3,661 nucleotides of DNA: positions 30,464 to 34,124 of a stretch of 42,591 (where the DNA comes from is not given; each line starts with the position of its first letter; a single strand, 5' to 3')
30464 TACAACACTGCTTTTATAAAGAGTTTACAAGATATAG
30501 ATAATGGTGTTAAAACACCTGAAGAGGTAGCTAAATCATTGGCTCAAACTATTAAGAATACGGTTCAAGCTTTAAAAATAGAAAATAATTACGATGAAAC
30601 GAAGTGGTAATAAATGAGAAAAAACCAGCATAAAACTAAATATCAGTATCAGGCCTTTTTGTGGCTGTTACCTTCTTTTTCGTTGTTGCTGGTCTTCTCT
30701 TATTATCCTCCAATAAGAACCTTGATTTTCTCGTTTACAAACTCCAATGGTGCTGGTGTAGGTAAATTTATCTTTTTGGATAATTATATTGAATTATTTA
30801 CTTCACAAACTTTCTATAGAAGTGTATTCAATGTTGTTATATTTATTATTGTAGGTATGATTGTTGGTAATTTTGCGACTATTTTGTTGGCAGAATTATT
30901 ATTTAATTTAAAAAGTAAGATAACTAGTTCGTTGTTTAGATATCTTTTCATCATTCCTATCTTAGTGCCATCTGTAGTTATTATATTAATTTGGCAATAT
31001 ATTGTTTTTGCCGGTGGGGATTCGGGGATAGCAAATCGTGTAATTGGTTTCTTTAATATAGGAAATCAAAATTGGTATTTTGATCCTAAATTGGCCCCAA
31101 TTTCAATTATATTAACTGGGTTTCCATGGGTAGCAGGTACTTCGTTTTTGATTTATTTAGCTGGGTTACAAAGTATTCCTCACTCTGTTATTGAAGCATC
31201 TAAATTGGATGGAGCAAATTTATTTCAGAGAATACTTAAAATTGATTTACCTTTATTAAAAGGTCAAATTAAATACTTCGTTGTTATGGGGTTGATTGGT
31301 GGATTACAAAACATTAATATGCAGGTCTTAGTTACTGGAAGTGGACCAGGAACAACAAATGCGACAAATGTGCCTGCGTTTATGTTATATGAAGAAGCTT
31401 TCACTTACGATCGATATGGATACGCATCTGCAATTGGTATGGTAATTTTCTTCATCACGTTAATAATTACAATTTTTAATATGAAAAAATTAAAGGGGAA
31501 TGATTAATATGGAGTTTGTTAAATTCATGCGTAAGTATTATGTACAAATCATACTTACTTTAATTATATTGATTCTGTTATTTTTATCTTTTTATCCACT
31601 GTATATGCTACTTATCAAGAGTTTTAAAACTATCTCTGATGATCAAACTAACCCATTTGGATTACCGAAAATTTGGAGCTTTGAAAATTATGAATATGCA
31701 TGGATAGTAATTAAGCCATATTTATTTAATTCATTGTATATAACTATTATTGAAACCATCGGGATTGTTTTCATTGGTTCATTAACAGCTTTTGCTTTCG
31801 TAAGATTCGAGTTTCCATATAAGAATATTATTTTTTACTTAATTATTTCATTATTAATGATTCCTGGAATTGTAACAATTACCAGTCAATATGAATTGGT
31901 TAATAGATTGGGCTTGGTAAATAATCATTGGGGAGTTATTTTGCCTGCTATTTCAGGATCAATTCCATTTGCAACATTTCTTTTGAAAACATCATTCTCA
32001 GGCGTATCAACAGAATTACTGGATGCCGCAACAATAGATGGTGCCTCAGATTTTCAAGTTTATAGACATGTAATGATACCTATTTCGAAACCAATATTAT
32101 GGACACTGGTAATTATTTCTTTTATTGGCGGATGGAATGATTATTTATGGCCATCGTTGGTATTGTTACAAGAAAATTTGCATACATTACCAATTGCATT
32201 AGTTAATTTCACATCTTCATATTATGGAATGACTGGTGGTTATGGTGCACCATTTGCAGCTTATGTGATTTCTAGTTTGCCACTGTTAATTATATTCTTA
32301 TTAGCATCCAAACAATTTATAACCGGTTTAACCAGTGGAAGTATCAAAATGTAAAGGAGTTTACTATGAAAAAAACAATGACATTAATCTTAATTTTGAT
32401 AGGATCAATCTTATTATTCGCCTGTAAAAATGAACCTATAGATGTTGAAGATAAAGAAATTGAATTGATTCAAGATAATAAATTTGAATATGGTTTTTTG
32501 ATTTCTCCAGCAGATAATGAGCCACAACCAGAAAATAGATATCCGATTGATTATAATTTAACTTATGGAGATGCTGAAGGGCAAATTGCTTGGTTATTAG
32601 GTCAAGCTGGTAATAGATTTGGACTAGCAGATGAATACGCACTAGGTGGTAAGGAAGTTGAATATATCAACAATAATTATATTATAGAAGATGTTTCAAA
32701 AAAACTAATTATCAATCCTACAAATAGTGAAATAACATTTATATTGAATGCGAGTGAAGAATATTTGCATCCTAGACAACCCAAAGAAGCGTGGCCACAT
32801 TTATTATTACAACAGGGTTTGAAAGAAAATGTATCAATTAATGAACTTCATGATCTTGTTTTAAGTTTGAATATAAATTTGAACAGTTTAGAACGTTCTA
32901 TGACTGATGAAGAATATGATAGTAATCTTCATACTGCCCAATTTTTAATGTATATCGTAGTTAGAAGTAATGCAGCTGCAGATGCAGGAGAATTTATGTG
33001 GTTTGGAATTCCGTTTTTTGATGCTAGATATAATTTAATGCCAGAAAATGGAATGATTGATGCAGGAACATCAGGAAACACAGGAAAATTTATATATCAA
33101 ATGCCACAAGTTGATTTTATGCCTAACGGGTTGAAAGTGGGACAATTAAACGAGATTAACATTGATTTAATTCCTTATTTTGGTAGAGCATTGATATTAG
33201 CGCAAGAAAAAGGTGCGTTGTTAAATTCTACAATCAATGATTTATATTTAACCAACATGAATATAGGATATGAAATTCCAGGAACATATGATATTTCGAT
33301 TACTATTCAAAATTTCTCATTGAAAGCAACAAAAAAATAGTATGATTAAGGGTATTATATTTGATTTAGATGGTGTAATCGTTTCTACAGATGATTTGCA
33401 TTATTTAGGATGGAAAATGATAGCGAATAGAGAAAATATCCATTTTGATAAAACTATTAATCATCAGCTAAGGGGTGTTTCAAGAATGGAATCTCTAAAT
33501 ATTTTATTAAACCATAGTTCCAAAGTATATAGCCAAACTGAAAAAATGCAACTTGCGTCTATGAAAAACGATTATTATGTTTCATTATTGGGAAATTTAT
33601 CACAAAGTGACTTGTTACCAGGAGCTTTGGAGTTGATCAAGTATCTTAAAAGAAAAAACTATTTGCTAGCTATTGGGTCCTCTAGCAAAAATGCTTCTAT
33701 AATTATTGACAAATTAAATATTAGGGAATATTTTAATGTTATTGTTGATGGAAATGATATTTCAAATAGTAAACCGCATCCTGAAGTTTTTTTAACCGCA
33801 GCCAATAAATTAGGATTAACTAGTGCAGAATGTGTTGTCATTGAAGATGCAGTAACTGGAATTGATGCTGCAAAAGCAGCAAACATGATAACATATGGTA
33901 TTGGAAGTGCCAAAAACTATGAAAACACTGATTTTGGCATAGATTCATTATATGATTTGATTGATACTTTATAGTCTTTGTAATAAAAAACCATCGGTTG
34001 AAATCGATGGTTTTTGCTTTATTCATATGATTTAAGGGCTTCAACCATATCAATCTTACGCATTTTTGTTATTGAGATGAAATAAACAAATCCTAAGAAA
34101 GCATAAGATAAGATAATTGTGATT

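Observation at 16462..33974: A 17.5-kb DeoR-linked rhamnose / alpha-glucosyl-rhamnoside foraging locus with no recognisable extracellular depolymerase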

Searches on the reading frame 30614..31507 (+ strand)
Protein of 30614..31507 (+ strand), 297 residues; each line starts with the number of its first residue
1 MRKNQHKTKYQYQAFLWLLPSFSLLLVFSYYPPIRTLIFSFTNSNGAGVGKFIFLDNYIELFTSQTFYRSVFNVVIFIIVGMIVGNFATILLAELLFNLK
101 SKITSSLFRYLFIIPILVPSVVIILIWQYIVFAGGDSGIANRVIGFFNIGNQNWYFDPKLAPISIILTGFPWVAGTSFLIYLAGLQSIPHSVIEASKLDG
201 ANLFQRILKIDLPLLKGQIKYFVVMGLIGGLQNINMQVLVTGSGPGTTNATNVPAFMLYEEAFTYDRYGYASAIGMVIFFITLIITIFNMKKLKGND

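Call 5: search_protein_families(library=pfam, proteins=[window:30614-31507:+], max_evalue=0.01)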
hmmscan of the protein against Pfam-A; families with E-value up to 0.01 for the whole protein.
window:30614-31507:+ (297 aa): 1 family
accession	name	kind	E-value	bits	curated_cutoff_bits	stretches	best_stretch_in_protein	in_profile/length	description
PF00528.27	BPD_transp_1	-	7e-12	45.9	26.4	1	85-287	1-173/184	Binding-protein-dependent transport system inner membrane component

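Call 87: search_protein_families(library=ncbifam, proteins=[window:30614-31507:+], max_evalue=0.00001)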
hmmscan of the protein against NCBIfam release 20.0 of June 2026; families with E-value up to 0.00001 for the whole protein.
window:30614-31507:+ (297 aa): 3 families
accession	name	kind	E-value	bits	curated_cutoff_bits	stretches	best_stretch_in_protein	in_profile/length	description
NF040931.1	ABC_arch_GlcT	equivalog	1.3e-23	84.1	360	1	34-287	17-265/278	glucose ABC transporter permease GlcT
NF007852.0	PRK10561.1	equivalog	1.3e-19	71.1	335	1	9-291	9-286/295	sn-glycerol-3-phosphate ABC transporter permease UgpA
NF008232.0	PRK10999.1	equivalog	3.9e-15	55.6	392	1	58-294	283-516/520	maltose ABC transporter permease MalF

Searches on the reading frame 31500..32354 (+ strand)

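Call 5: search_protein_families(library=pfam, proteins=[window:31500-32354:+], max_evalue=0.01)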
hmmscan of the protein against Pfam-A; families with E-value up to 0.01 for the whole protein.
window:31500-32354:+ (284 aa): 1 family
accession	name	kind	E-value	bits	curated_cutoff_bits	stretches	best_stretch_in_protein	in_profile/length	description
PF00528.27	BPD_transp_1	-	9.6e-16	58.5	26.4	1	90-270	2-175/184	Binding-protein-dependent transport system inner membrane component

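Call 87: search_protein_families(library=ncbifam, proteins=[window:31500-32354:+], max_evalue=0.00001)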
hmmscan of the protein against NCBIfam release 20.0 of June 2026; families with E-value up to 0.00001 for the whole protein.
window:31500-32354:+ (284 aa): 11 families
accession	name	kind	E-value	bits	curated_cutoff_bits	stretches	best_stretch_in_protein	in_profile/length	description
NF040932.1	ABC_arch_GlcU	equivalog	2e-37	129.3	340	1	17-278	3-265/272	glucose ABC transporter permease GlcU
NF008210.0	PRK10973.1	equivalog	2.5e-35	122.5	297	1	25-278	18-277/281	sn-glycerol-3-phosphate ABC transporter permease UgpE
NF008231.0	PRK10998.1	equivalog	2.5e-32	112.7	261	1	74-283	84-295/296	maltose ABC transporter permease MalG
NF007047.0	PRK09500.1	equivalog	1.5e-15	57.5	326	1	21-220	10-205/257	spermidine/putrescine ABC transporter permease PotC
TIGR01581.1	Mo_ABC_porter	hypoth_equivalog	5.5e-11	42.4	210.3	1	76-209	24-169/225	ABC transporter permease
NF011624.0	PRK15050.1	equivalog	2.5e-10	40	247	1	17-238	26-255/297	2-aminoethylphosphonate ABC transporter permease subunit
TIGR02141.1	modB_ABC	equivalog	2.4e-08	33.9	182.6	1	78-208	3-145/208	molybdate ABC transporter permease subunit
TIGR03226.1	PhnU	equivalog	3e-07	30.2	283.45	1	143-235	179-270/311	2-aminoethylphosphonate ABC transporter permease subunit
TIGR03262.1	PhnU2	equivalog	3.4e-07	29.3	593.25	1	19-221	7-211/546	putative 2-aminoethylphosphonate ABC transporter permease subunit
NF007044.0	PRK09497.1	equivalog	7.1e-07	29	348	0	12-200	5-207/285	spermidine/putrescine ABC transporter permease PotB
TIGR02139.1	permease_CysT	equivalog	3.4e-06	26.8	246.1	0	19-227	9-214/265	sulfate ABC transporter permease subunit CysT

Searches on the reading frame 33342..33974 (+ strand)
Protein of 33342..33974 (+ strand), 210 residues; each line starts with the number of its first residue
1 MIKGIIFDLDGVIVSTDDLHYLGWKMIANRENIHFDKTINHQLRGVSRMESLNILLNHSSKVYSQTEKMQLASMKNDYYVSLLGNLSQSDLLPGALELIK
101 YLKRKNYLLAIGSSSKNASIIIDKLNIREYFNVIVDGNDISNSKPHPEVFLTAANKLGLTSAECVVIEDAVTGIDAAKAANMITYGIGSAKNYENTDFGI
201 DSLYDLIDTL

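Call 5: search_protein_families(library=pfam, proteins=[window:33342-33974:+], max_evalue=0.01)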
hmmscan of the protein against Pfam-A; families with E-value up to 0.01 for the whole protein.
window:33342-33974:+ (210 aa): 3 families
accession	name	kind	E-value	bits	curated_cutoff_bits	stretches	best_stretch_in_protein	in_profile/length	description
PF13419.12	HAD_2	-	4e-29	102.4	23.8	1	5-185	1-176/178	Haloacid dehalogenase-like hydrolase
PF00702.32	Hydrolase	-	3.2e-26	93.4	26.4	1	2-181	1-191/191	haloacid dehalogenase-like hydrolase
PF13242.12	Hydrolase_like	-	7.4e-06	26.2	22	1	143-187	3-48/75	HAD-hyrolase-like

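Call 87: search_protein_families(library=ncbifam, proteins=[window:33342-33974:+], max_evalue=0.00001)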
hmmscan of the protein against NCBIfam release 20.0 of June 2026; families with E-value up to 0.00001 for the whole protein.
window:33342-33974:+ (210 aa): 28 families (the best 25 are shown)
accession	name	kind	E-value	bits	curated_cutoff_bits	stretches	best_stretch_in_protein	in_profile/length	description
TIGR01990.1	bPGM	equivalog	2.9e-71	239.3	189.4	1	2-188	1-187/187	beta-phosphoglucomutase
TIGR02009.1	PGMB-YQAB-SF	subfamily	1e-59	201.8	153.35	1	2-184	1-183/186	beta-phosphoglucomutase family hydrolase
NF008000.0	PRK10725.1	equivalog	5.3e-28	98.4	215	1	3-183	6-181/188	fructose-1-phosphate/6-phosphogluconate phosphatase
NF008087.0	PRK10826.1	equivalog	1.1e-25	90.6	191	1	2-200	7-204/222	hexitol phosphatase HxpB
NF053653.1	InDiPhoBT2121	equivalog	1.1e-21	77.4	245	1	3-190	2-191/216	inorganic diphosphatase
TIGR02253.1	CTE7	subfamily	2.5e-21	76.5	169.75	1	1-206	1-220/221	TIGR02253 family HAD-type hydrolase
NF046057.1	bifunc_MtlD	equivalog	3.5e-20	72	800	1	2-185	7-189/683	bifunctional mannitol-1-phosphate dehydrogenase/phosphatase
TIGR01449.2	PGP_bact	equivalog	4.5e-20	72.1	180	1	5-205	1-204/213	phosphoglycolate phosphatase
NF009695.0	PRK13222.1-2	equivalog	4.3e-19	68.9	225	1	2-209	6-221/226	phosphoglycolate phosphatase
NF008610.0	PRK11587.1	equivalog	6.9e-19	68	282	1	2-205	3-202/219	sugar phosphatase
TIGR01509.1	HAD-SF-IA-v3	subfamily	8e-19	68.3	29.4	1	61-186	37-153/154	HAD-IA family hydrolase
NF009804.0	PRK13288.1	equivalog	1.5e-16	60.6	218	1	1-190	2-184/215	pyrophosphatase PpaX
NF009694.0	PRK13222.1-1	equivalog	5e-16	58.8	415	1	91-195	112-218/252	phosphoglycolate phosphatase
NF009697.0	PRK13222.1-4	equivalog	2.8e-14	53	327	1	2-194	7-200/232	phosphoglycolate phosphatase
NF009700.0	PRK13226.1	equivalog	7e-13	48.8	342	1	4-184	14-191/229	phosphoglycolate phosphatase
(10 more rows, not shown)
